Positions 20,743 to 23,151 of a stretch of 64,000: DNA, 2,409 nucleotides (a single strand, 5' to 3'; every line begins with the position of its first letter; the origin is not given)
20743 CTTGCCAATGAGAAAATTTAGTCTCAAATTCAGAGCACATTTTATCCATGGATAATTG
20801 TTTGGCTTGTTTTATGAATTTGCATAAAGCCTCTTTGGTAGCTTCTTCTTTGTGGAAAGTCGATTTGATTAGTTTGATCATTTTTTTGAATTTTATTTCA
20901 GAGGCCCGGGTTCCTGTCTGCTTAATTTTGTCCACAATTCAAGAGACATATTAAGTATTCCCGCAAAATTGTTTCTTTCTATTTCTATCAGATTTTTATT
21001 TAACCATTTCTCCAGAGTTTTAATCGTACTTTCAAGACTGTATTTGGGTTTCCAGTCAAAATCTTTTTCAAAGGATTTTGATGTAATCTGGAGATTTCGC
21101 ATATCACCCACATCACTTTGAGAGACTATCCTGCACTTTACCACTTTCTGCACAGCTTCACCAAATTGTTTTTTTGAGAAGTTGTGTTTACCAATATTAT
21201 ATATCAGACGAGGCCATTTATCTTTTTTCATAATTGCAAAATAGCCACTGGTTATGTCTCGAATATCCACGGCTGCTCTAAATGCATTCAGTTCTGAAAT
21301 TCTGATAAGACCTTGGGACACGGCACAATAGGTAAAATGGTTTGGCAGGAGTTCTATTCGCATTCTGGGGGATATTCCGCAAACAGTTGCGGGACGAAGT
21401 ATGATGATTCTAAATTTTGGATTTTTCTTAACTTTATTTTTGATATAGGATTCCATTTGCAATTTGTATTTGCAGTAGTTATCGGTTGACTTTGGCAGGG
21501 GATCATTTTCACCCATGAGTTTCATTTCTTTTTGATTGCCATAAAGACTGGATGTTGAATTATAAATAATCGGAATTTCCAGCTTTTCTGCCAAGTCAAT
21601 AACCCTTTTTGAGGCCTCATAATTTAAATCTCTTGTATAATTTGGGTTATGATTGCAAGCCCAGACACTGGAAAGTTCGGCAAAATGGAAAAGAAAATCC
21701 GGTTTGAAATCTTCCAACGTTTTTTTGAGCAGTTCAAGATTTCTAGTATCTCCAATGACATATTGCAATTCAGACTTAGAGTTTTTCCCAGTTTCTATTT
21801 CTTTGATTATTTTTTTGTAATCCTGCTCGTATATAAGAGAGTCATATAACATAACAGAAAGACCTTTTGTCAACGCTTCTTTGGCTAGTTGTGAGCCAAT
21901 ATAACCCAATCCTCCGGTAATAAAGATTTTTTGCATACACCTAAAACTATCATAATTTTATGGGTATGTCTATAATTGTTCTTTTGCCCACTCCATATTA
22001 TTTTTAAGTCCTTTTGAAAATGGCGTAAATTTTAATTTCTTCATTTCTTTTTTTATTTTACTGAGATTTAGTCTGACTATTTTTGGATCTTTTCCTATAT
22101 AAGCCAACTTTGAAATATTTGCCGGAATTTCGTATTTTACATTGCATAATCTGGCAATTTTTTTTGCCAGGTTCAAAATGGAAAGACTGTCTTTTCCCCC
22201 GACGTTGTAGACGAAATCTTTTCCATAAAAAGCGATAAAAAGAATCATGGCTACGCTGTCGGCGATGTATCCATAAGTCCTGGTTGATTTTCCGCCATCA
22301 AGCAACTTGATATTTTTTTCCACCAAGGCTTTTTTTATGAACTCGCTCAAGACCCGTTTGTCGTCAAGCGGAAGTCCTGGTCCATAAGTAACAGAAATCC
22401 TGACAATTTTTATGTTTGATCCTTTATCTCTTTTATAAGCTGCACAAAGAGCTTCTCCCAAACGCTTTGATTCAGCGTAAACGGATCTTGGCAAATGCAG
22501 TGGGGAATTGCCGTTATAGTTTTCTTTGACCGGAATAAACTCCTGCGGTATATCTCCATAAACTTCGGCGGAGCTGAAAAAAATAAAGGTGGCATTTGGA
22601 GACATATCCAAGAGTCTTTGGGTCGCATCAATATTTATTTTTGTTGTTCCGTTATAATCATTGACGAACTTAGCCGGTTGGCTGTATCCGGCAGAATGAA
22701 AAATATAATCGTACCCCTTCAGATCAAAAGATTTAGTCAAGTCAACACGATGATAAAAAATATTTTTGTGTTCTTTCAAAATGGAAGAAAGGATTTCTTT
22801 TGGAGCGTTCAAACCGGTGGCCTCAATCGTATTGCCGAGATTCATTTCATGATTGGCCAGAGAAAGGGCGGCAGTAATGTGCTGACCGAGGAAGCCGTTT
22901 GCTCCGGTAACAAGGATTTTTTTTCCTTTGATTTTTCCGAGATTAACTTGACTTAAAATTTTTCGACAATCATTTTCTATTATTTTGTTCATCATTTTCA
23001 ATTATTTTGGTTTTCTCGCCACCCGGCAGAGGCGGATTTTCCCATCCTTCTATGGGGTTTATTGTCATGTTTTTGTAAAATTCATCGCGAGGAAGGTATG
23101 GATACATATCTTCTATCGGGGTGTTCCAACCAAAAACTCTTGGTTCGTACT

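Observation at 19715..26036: Candidate pathway for a branched 3,6-dideoxyhexose: ColD/E1-type 3-dehydratase (His in place of Lys), a YerE-like TPP enzyme, two SDRs and an aminotransferase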

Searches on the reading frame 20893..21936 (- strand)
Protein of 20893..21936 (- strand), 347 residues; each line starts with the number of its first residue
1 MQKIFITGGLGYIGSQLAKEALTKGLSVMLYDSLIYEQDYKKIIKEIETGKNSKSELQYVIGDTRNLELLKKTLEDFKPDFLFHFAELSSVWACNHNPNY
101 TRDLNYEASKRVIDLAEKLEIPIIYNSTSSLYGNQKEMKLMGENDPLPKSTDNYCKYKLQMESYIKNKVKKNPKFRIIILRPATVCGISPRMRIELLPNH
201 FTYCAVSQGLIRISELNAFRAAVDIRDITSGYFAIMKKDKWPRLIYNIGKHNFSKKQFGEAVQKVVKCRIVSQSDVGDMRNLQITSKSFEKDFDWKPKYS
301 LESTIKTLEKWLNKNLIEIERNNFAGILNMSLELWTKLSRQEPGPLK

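Call 4: search_protein_families(library=pfam, proteins=[window:20893-21936:-])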
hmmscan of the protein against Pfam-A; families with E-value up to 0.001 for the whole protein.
window:20893-21936:- (347 aa): 6 families
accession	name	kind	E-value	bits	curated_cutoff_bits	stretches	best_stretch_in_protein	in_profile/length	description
PF01370.27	Epimerase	-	2.8e-29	102.6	20.9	1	4-249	1-240/240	NAD dependent epimerase/dehydratase family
PF16363.11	GDP_Man_Dehyd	-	2.7e-22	80.1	27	1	5-306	1-330/332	GDP-mannose 4,6 dehydratase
PF04321.23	RmlD_sub_bind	-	2.6e-14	53.4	27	1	3-185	2-151/287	RmlD substrate binding domain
PF01073.25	3Beta_HSD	-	9.3e-12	45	22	1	6-192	2-188/280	3-beta hydroxysteroid dehydrogenase/isomerase family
PF02719.21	Polysacc_synt_2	-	1.2e-11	44.8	20.2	1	4-121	1-120/293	Polysaccharide biosynthesis protein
PF07993.18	NAD_binding_4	-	2.7e-05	23.9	20.1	1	6-190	1-211/258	Male sterility protein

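Call 5: search_protein_families(library=ncbifam, proteins=[window:20893-21936:-])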
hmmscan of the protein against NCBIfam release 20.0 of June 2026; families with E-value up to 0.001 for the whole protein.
window:20893-21936:- (347 aa): 20 families
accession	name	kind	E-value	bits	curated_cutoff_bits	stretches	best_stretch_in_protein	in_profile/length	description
TIGR01179.1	galE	equivalog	8.2e-29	100.5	262.3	1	3-195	1-186/332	UDP-glucose 4-epimerase GalE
NF007956.0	PRK10675.1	subfamily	2.3e-18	66.4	394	1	3-190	2-185/338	UDP-glucose 4-epimerase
TIGR02622.1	CDP_4_6_dhtase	equivalog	1.5e-16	60.5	278.45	1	2-318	5-336/352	CDP-glucose 4,6-dehydratase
TIGR02197.1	heptose_epim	equivalog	3.5e-16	59.2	274.6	1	4-181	1-166/316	ADP-glyceromanno-heptose 6-epimerase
TIGR01181.1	dTDP_gluc_dehyt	equivalog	3e-15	56.1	365.1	1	3-315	1-314/321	dTDP-glucose 4,6-dehydratase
TIGR04180.1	EDH_00030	hypoth_equivalog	1.5e-14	53.8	475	1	4-277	1-267/297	NAD-dependent 4,6-dehydratase LegB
TIGR03466.1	HpnA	hypoth_equivalog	6.8e-13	48.2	367.65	1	3-187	2-172/327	hopanoid-associated sugar epimerase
TIGR01214.1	rmlD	equivalog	5.3e-11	42.1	224.05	1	3-187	1-152/285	dTDP-4-dehydrorhamnose reductase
NF043036.1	ErythonDh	equivalog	6.2e-09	35.5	325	1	3-151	2-148/321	D-erythronate dehydrogenase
TIGR03589.1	PseB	equivalog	1.4e-08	34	407.75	1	2-117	5-113/324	UDP-N-acetylglucosamine 4,6-dehydratase (inverting)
NF005539.0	PRK07201.1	equivalog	6.3e-08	31.8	549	1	4-189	3-181/657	SDR family oxidoreductase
NF008360.0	PRK11150.1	equivalog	2.9e-07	30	452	1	4-180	2-165/310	ADP-glyceromanno-heptose 6-epimerase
NF042423.1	oxyalk_red_Shew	equivalog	3.7e-07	29.5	580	1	2-187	9-176/331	2-alkyl-3-oxoalkanoate reductase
NF041015.1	UDPsulfquin_syn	equivalog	1.5e-06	27.4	575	1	3-113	2-127/384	UDP-sulfoquinovose synthase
NF007490.0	PRK10084.1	subfamily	1.8e-06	27.2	649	0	3-91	2-86/361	dTDP-glucose 4,6-dehydratase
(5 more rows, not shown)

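Call 34: search_solved_structures(query=window:20893-21936:-, max_evalue=1e-8)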
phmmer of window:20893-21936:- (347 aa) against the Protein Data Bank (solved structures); distinct sequences matched with E-value up to 1e-8: 27.
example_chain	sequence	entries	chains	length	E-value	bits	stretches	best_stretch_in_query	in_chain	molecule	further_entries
6vo6_A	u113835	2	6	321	2.8e-33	118.8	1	2-310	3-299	Putative sugar-nucleotide epimerase/dehydratease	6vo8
7xpo_A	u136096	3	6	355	7.2e-15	58.3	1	2-315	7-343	UDP-glucose 4-epimerase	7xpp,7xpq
8wow_A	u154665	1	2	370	1.5e-14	57.3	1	3-315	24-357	UDP-glucose 4-epimerase 2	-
8wov_B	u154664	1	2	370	2e-14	56.9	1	3-315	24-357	UDP-glucose 4-epimerase 2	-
1udc_A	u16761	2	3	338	3e-14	56.3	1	3-191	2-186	UDP-GALACTOSE-4-EPIMERASE | UDP-GALACTOSE 4-EPIMERASE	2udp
1kvs_A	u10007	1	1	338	4e-14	55.9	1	3-191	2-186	UDP-GALACTOSE 4-EPIMERASE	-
5gy7_A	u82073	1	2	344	4.2e-14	55.8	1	3-190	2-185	UDP-glucose 4-epimerase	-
1kvr_A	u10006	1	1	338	4.2e-14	55.8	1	3-191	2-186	UDP-GALACTOSE 4-EPIMERASE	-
8wop_A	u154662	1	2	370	4.4e-14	55.7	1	3-315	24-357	UDP-glucose 4-epimerase 2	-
9rl0_E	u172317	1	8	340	6.8e-14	55.1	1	3-134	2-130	CDP-tyvelose 2-epimerase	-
6k0i_A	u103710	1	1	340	6.9e-14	55.1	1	2-315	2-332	UDP-glucose 4-epimerase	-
6k0g_A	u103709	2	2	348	7.1e-14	55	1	2-315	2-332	UDP-glucose 4-epimerase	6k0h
1kvu_A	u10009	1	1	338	1.1e-13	54.5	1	3-191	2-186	UDP-GALACTOSE 4-EPIMERASE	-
1lrk_A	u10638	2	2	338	1.4e-13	54.1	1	3-191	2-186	UDP-glucose 4-epimerase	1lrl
1lrj_A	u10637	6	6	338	1.4e-13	54.1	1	3-191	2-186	UDP-glucose 4-epimerase | UDP-GALACTOSE 4-EPIMERASE | UDP-GALACTOSE-4-EPIMERASE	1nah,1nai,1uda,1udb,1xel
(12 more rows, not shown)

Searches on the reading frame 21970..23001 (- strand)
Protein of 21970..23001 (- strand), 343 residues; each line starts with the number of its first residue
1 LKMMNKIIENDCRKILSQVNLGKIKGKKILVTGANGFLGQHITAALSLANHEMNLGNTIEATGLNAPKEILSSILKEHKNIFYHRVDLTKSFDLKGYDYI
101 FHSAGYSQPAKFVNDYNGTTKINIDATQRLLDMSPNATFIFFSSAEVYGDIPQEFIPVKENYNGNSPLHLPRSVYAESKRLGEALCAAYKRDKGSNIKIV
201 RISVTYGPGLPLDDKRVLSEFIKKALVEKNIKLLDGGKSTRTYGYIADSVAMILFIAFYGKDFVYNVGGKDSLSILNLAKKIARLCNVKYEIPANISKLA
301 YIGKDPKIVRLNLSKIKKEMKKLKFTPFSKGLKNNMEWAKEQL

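Call 4: search_protein_families(library=pfam, proteins=[window:21970-23001:-])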
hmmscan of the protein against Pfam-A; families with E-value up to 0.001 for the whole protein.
window:21970-23001:- (343 aa): 5 families
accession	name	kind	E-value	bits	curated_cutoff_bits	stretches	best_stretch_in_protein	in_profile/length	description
PF01370.27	Epimerase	-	1.4e-38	133.1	20.9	1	29-268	1-240/240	NAD dependent epimerase/dehydratase family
PF16363.11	GDP_Man_Dehyd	-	1.8e-23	84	27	1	30-280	1-260/332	GDP-mannose 4,6 dehydratase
PF04321.23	RmlD_sub_bind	-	1.9e-14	53.9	27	1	28-334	2-280/287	RmlD substrate binding domain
PF01073.25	3Beta_HSD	-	2.5e-12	46.9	22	1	30-227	1-198/280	3-beta hydroxysteroid dehydrogenase/isomerase family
PF07993.18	NAD_binding_4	-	2.6e-11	43.6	20.1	1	97-207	89-209/258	Male sterility protein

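Call 5: search_protein_families(library=ncbifam, proteins=[window:21970-23001:-])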
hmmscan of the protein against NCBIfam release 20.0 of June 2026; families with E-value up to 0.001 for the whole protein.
window:21970-23001:- (343 aa): 17 families
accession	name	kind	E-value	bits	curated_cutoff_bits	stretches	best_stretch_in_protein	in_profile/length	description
TIGR01181.1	dTDP_gluc_dehyt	equivalog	7.5e-21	74.5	365.1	1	28-340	1-312/321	dTDP-glucose 4,6-dehydratase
NF008872.0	PRK11908.1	equivalog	1.5e-19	70.3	294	1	27-328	2-321/349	bifunctional UDP-4-keto-pentose/UDP-xylose synthase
TIGR04180.1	EDH_00030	hypoth_equivalog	2.2e-15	56.5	475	1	29-299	1-269/297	NAD-dependent 4,6-dehydratase LegB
TIGR02197.1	heptose_epim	equivalog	1.8e-14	53.7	274.6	1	29-339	1-313/316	ADP-glyceromanno-heptose 6-epimerase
NF007490.0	PRK10084.1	subfamily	3e-11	42.9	649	1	28-339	2-334/361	dTDP-glucose 4,6-dehydratase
TIGR01179.1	galE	equivalog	3.2e-11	42.6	262.3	1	28-201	1-172/332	UDP-glucose 4-epimerase GalE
TIGR01746.1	Thioester-redct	subfamily_domain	1.2e-10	41.2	213.35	1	97-202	89-192/371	thioester reductase domain-containing protein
NF005998.1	PRK08125.1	equivalog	6.9e-10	37.9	777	1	16-256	305-550/649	bifunctional UDP-4-amino-4-deoxy-L-arabinose formyltransferase/UDP-glucuronic acid oxidase ArnA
NF007582.0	PRK10217.1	equivalog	7.7e-10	38.4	698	1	27-338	2-330/355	dTDP-glucose 4,6-dehydratase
NF047922.1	GDPFucSynFcl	equivalog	8.9e-10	38.5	500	1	26-308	2-273/308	GDP-L-fucose synthase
NF043036.1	ErythonDh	equivalog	1.6e-09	37.4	325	1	28-202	2-176/321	D-erythronate dehydrogenase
TIGR01214.1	rmlD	equivalog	2e-08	33.7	224.05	1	28-290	1-230/285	dTDP-4-dehydrorhamnose reductase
NF007956.0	PRK10675.1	subfamily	7.9e-07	28.5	394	1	28-190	2-164/338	UDP-glucose 4-epimerase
NF011728.1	PRK15181.1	equivalog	8.6e-07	28.3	760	1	26-289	15-285/348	Vi polysaccharide biosynthesis UDP-N-acetylglucosaminuronic acid C-4 epimerase TviC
TIGR03466.1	HpnA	hypoth_equivalog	5.2e-05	22.3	367.65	1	28-208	2-173/327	hopanoid-associated sugar epimerase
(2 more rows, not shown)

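Call 33: search_solved_structures(query=window:21970-23001:-, max_evalue=1e-10)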
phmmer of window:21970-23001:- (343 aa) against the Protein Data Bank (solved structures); distinct sequences matched with E-value up to 1e-10: 23.
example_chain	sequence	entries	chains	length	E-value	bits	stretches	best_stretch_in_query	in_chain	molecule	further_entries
2b69_A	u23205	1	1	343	6.3e-30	107.7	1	26-339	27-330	UDP-glucuronate decarboxylase 1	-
4gll_A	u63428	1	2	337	9.3e-30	107.1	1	27-339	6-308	UDP-glucuronic acid decarboxylase 1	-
4m55_A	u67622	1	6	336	4.9e-29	104.7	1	27-339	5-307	UDP-glucuronic acid decarboxylase 1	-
4lk3_A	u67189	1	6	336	6.8e-29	104.3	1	27-339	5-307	UDP-glucuronic acid decarboxylase 1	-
8v4g_A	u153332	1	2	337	6.8e-21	78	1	18-293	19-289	Putative nucleotide sugar dehydratase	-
8v4h_A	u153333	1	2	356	8.1e-21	77.7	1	5-293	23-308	Putative nucleotide sugar dehydratase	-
3slg_A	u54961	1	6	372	1.9e-17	66.7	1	21-288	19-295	PbgP3 protein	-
6zl6_A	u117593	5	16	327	6.9e-16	61.5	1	28-338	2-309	Epimerase domain-containing protein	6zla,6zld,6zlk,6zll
6zlj_A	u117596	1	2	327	2.5e-15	59.7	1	28-338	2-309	Epimerase domain-containing protein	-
8vr2_A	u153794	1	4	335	5.5e-15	58.6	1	23-293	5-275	NAD-dependent epimerase/dehydratase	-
8du1_A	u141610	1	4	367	3.1e-14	56.1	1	27-339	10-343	dTDP-glucose 4,6-dehydratase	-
9ar1_A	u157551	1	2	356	1.3e-13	54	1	19-340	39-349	dTDP-glucose 4,6-dehydratase related protein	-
3icp_A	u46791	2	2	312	2.3e-13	53.2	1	28-293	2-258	NAD-dependent epimerase/dehydratase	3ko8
8w3u_A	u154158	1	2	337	2.9e-13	52.9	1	26-340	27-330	dTDP-glucose 4,6-dehydratase related protein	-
3aw9_A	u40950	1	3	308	6.9e-13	51.7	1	28-293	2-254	NAD-dependent epimerase/dehydratase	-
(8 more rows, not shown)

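Call 64: search_solved_structures(query=window:21970-23001:-, max_evalue=1e-20, show_alignments=5)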
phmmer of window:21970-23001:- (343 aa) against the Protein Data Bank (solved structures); distinct sequences matched with E-value up to 1e-20: 6.
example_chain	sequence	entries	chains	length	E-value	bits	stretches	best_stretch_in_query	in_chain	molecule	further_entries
2b69_A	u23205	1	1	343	6.3e-30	107.7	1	26-339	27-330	UDP-glucuronate decarboxylase 1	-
4gll_A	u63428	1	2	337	9.3e-30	107.1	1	27-339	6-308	UDP-glucuronic acid decarboxylase 1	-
4m55_A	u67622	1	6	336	4.9e-29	104.7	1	27-339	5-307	UDP-glucuronic acid decarboxylase 1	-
4lk3_A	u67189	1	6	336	6.8e-29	104.3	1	27-339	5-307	UDP-glucuronic acid decarboxylase 1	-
8v4g_A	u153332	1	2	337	6.8e-21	78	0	18-293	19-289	Putative nucleotide sugar dehydratase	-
8v4h_A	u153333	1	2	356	8.1e-21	77.7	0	5-293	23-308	Putative nucleotide sugar dehydratase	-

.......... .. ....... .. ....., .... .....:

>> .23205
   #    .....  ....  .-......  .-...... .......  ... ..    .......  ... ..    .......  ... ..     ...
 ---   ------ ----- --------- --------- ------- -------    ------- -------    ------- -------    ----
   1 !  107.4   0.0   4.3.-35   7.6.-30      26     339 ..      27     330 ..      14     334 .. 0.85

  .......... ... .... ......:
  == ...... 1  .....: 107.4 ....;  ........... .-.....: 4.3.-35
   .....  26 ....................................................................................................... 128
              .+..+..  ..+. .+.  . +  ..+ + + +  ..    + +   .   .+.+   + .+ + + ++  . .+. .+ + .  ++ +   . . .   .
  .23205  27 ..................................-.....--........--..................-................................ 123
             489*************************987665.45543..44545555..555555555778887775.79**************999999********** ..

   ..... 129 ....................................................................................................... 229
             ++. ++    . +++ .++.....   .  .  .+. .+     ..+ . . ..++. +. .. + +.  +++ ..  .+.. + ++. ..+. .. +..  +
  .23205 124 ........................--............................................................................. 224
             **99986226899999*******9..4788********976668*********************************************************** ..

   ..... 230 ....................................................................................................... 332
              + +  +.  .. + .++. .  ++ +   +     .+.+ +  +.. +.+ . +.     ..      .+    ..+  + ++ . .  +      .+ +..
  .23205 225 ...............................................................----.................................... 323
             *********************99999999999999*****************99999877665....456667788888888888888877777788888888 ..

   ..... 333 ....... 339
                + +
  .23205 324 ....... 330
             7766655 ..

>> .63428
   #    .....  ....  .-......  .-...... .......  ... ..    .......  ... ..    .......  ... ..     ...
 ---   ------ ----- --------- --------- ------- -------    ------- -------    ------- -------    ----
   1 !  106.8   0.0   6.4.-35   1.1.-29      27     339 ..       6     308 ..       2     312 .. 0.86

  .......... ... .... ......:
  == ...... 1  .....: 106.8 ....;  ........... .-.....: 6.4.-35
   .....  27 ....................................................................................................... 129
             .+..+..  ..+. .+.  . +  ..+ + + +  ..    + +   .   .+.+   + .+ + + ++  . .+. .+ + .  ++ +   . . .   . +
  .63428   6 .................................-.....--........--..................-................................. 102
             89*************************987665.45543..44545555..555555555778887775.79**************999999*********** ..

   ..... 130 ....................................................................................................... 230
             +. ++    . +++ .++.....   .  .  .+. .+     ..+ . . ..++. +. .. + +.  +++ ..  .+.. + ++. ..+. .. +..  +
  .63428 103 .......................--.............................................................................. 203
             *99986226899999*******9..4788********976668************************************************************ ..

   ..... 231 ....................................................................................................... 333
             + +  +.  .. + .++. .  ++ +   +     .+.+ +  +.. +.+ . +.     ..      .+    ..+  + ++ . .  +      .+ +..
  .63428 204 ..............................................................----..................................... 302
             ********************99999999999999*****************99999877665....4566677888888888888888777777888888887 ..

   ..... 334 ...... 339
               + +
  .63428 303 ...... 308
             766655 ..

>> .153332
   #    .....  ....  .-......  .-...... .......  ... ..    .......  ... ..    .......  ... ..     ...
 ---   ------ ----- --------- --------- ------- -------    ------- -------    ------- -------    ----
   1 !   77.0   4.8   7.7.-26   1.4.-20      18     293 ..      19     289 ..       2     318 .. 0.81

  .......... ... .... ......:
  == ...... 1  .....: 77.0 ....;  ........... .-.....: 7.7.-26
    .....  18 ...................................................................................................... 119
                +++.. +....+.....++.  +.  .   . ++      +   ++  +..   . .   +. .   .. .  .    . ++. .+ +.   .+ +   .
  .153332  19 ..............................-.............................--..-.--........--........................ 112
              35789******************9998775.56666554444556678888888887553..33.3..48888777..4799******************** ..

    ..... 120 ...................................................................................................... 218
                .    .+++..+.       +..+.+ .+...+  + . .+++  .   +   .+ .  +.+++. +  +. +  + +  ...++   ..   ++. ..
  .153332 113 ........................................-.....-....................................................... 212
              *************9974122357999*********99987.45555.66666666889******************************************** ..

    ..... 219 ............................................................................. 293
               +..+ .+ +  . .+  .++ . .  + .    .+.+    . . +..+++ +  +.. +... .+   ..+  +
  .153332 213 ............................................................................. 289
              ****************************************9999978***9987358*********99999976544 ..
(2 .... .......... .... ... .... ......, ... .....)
